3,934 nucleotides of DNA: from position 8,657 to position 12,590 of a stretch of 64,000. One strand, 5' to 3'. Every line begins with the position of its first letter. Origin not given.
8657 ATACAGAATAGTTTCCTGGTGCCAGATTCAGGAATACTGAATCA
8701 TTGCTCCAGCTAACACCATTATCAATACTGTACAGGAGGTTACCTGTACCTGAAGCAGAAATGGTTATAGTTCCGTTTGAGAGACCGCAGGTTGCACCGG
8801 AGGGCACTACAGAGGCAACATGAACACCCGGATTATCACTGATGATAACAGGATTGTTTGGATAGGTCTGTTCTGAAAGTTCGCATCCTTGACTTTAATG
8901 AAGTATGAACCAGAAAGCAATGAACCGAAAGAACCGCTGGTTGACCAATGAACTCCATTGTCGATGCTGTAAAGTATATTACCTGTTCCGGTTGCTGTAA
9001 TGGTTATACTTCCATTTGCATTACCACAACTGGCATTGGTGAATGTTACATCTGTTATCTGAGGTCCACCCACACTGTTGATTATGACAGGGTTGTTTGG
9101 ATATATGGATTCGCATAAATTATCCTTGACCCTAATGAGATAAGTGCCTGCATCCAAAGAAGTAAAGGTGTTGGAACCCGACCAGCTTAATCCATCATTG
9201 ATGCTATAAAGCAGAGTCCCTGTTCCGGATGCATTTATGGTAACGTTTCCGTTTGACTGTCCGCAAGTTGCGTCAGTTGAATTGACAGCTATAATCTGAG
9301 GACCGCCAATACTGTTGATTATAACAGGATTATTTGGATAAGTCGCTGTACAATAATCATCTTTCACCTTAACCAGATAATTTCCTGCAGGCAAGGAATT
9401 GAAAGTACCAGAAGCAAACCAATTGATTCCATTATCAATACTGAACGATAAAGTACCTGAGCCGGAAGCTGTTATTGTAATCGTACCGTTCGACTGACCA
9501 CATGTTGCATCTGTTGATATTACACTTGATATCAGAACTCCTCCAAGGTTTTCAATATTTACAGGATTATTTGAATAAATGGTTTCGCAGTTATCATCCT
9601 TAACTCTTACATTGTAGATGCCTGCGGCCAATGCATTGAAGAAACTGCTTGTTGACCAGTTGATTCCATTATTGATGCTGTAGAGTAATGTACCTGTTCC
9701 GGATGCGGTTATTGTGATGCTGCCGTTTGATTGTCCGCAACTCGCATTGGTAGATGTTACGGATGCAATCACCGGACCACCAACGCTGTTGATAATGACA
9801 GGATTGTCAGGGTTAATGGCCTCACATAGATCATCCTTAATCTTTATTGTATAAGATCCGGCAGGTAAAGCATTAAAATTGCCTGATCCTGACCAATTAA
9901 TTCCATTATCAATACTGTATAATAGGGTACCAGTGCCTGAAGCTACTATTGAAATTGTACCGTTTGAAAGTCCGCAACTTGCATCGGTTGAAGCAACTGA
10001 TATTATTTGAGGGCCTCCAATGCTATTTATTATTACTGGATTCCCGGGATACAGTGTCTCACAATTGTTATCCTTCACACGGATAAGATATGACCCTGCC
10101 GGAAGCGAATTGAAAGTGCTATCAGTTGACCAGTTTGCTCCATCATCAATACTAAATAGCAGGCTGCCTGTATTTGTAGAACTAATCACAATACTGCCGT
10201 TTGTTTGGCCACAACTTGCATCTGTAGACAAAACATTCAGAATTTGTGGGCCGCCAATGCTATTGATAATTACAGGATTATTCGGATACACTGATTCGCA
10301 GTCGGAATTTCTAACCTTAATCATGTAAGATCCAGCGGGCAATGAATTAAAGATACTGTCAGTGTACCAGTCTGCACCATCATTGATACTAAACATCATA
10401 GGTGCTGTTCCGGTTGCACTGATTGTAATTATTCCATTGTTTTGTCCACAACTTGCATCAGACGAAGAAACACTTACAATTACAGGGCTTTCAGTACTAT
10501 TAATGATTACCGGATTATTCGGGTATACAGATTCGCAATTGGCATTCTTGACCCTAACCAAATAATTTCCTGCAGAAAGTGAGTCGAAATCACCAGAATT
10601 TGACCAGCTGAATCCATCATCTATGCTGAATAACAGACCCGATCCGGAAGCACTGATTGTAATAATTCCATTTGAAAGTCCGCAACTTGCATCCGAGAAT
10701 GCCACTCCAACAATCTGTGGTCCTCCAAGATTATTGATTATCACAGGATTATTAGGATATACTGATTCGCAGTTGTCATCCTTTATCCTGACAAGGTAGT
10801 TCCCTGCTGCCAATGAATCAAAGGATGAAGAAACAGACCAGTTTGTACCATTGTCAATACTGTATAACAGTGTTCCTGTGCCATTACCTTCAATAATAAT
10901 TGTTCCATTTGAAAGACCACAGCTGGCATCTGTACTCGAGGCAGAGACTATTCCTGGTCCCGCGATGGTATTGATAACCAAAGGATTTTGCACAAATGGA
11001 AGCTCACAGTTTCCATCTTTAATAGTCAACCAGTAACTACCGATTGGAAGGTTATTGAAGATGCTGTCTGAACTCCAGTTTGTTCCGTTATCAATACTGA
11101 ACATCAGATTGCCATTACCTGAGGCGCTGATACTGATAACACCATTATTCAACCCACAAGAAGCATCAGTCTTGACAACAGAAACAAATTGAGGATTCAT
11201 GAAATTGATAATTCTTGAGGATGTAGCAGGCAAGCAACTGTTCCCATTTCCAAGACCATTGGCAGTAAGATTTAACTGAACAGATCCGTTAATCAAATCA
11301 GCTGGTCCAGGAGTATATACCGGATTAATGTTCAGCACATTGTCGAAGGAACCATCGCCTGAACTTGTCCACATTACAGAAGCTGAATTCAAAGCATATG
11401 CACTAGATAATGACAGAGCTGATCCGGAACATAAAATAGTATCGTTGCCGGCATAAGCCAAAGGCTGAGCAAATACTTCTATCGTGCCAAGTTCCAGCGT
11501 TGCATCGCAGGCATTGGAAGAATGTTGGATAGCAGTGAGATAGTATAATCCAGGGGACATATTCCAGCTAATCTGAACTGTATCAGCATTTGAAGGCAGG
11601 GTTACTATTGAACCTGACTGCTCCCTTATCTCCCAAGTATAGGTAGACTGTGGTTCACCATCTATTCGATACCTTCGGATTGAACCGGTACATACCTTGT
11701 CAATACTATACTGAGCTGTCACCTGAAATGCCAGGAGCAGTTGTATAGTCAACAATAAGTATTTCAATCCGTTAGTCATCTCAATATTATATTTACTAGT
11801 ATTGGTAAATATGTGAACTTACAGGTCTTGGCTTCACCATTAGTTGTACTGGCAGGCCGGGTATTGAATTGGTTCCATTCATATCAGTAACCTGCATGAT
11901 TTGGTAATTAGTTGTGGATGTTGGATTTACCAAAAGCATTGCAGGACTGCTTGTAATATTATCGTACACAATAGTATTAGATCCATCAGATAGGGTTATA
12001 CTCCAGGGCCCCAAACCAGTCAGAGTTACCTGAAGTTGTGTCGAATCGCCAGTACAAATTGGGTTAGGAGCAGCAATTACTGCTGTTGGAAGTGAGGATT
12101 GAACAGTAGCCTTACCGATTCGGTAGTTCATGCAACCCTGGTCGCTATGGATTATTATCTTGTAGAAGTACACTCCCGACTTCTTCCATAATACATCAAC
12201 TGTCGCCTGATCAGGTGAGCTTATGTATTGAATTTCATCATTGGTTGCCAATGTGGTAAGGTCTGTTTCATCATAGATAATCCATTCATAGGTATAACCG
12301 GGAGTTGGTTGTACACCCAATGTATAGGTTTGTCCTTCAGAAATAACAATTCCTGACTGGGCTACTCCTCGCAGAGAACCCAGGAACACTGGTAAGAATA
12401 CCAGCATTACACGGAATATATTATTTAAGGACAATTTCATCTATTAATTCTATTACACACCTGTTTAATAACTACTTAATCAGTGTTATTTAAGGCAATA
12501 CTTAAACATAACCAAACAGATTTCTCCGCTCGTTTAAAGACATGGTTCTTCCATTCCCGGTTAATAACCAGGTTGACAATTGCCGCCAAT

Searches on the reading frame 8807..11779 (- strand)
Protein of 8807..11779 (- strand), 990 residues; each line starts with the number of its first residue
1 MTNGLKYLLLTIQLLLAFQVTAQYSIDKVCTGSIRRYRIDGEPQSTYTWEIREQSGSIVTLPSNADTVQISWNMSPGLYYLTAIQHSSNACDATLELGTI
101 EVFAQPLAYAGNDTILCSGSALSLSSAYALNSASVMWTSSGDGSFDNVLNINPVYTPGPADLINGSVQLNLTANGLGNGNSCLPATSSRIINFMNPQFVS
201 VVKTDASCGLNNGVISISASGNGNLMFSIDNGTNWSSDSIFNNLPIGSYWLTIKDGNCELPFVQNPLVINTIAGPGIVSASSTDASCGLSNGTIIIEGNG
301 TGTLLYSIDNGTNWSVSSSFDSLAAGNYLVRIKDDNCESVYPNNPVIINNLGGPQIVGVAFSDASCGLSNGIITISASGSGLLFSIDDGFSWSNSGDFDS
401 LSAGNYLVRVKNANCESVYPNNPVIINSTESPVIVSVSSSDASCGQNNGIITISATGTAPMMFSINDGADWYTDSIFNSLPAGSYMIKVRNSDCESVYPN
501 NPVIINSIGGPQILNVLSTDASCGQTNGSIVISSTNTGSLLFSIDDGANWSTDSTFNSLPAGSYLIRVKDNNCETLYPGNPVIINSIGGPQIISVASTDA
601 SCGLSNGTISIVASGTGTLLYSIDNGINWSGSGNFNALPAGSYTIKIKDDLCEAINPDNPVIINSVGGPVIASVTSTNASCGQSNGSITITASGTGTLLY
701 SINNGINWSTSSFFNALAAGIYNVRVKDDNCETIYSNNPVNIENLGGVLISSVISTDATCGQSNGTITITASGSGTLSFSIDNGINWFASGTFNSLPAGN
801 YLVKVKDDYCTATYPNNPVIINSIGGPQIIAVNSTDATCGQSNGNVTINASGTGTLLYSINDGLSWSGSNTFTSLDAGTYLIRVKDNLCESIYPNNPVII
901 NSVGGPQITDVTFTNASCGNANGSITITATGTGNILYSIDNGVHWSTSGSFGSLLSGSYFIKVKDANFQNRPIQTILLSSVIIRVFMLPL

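Call 7: search_protein_families(library=pfam, proteins=[window:8807-11779:-], max_evalue=0.01)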
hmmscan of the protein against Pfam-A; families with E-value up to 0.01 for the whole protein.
window:8807-11779:- (990 aa): 10 families
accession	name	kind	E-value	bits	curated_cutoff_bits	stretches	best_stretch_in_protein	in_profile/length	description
PF13573.12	SprB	-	1.1e-20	73.4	28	3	912-943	3-36/37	SprB repeat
PF14870.12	PSII_BNR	-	4.1e-13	49.7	27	0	298-335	250-287/303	Photosynthesis system II assembly factor YCF48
PF07495.19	Y_Y_Y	-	1.6e-10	41.1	26.6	0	473-496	28-51/65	Y_Y_Y domain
PF16967.11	TcfC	-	5.1e-10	39.2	29.4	0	634-648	37-51/68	E-set like domain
PF02012.26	BNR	-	3.1e-08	32.9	27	0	621-630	2-11/12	BNR/Asp-box repeat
PF21471.3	Reelin_subrepeat-B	-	7.8e-08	32.6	27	0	697-714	61-78/127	Reelin subrepeat B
PF01342.26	SAND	-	8e-07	29.1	22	0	759-794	10-45/76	SAND domain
PF22195.2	TSP1_CFP_C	-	3.6e-06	27.8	27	0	878-915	19-56/90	CFP-like, C-terminal thrombospondin type 1 domain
PF13860.13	FlgD_ig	-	0.0019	18.5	27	0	626-648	51-74/79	FlgD Ig-like domain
PF00028.23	Cadherin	-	0.004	18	28.8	0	195-235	12-52/93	Cadherin domain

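Call 29: search_protein_families(library=ncbifam, proteins=[window:8807-11779:-], max_evalue=0.01)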
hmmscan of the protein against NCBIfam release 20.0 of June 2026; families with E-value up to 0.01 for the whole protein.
window:8807-11779:- (990 aa): 4 families
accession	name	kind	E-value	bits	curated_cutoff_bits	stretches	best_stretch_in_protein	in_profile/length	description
NF010237.0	PRK13684.1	equivalog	6.5e-14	51.7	326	0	219-248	276-305/334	photosynthesis system II assembly factor Ycf48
TIGR04183.1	Por_Secre_tail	domain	1.8e-08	34.2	23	0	303-336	32-62/72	T9SS type A sorting domain-containing protein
NF047559.1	LIC_12238_fam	equivalog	3.4e-07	30.2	170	0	790-806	99-115/156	LIC_12238 family plasminogen-binding lipoprotein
NF041940.1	choice_anch_X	domain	7.1e-06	25.6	25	0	712-727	21-36/37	choice-of-anchor X domain-containing protein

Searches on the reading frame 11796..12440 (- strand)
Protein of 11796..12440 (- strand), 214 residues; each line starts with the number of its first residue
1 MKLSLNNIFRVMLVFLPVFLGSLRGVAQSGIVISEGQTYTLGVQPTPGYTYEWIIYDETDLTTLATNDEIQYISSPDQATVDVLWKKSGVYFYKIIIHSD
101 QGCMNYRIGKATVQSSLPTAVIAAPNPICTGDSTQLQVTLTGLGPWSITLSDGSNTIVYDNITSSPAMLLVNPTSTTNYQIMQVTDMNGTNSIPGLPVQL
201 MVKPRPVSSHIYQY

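Call 7: search_protein_families(library=pfam, proteins=[window:11796-12440:-], max_evalue=0.01)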
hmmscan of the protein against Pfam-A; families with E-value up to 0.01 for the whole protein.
window:11796-12440:- (214 aa): 1 family
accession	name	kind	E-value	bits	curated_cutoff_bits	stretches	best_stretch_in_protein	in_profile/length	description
PF19081.6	Ig_7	-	0.0096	16.6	27.3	0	31-71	10-50/84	Ig-like domain CHU_C associated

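Call 14: find_encoding_contigs(protein=window:11796-12440:-, flank=10000, max_places=10)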
Protein window:11796-12440:- (214 aa): no gene with exactly this product is on record in the collection.

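Call 29: search_protein_families(library=ncbifam, proteins=[window:11796-12440:-], max_evalue=0.01)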
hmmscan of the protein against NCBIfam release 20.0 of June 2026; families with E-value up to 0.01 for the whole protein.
window:11796-12440:- (214 aa): 1 family
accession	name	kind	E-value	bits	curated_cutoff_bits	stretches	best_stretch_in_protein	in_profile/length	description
TIGR04183.1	Por_Secre_tail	domain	0.0027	17.7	23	0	70-96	33-59/72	T9SS type A sorting domain-containing protein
